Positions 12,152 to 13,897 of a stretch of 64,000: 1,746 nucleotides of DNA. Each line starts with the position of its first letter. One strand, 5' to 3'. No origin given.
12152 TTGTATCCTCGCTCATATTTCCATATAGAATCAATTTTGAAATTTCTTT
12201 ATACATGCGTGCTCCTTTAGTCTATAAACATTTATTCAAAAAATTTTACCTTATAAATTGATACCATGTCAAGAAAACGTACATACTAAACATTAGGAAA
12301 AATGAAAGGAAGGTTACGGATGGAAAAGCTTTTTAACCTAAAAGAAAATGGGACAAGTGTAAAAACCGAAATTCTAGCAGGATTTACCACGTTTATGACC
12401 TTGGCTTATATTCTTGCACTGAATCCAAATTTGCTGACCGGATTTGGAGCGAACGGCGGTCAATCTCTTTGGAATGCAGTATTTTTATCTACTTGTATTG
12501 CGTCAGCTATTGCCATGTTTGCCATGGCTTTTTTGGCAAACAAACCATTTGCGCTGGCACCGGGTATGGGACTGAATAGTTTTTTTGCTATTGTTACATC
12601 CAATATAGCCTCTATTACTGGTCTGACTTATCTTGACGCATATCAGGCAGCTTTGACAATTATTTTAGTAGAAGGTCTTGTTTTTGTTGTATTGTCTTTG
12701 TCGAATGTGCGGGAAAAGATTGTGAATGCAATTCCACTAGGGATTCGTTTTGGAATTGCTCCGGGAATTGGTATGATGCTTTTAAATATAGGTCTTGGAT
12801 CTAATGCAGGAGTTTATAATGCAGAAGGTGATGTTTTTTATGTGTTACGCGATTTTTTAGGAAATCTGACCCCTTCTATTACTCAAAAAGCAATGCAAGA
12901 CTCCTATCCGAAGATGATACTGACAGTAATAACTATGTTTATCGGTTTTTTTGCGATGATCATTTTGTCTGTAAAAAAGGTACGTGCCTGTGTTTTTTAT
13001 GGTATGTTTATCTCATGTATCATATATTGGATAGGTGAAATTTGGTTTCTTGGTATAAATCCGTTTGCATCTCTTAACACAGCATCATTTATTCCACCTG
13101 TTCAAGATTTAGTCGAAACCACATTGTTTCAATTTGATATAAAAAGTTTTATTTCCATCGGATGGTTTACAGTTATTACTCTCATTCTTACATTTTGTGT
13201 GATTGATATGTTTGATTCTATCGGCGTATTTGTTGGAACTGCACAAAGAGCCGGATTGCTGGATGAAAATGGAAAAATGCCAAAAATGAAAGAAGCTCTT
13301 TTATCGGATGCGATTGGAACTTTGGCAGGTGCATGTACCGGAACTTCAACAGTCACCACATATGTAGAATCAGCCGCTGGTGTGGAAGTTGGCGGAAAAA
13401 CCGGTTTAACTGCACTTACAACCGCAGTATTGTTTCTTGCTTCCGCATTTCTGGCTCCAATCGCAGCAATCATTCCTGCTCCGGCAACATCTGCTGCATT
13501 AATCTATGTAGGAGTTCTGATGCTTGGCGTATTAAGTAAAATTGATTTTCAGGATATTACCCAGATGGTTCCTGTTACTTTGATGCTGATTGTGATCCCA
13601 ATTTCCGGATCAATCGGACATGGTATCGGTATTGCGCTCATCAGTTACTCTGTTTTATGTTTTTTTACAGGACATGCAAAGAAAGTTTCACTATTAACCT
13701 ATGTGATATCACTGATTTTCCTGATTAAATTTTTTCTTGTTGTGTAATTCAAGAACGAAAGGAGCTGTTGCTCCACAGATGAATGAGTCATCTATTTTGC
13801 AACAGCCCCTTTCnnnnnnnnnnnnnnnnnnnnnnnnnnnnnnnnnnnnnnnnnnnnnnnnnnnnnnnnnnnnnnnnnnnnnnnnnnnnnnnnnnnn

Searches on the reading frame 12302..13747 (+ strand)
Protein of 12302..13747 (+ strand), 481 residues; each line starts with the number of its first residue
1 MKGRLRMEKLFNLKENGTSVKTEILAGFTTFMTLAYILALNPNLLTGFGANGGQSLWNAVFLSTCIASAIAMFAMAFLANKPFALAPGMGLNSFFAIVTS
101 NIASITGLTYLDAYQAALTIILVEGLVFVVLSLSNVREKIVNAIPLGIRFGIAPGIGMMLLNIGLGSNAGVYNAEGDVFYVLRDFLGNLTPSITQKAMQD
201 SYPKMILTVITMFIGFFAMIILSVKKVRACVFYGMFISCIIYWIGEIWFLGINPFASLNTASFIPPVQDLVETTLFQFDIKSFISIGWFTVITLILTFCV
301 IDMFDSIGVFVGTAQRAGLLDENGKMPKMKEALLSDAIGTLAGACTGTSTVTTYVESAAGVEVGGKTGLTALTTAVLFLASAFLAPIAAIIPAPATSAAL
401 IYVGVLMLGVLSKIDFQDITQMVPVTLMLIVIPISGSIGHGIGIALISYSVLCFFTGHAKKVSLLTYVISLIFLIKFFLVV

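Call 68: search_protein_families(library=pfam, proteins=[window:12302-13747:+], max_evalue=0.0001)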
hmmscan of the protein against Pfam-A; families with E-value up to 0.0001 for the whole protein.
window:12302-13747:+ (481 aa): 1 family
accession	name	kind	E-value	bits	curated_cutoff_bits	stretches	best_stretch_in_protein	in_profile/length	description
PF00860.26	Xan_ur_permease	-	1.2e-32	113.5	27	1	23-432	3-377/389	Permease family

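Call 69: search_protein_families(library=ncbifam, proteins=[window:12302-13747:+], max_evalue=0.00001)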
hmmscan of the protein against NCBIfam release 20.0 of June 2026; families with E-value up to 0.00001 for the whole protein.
window:12302-13747:+ (481 aa): 0 families
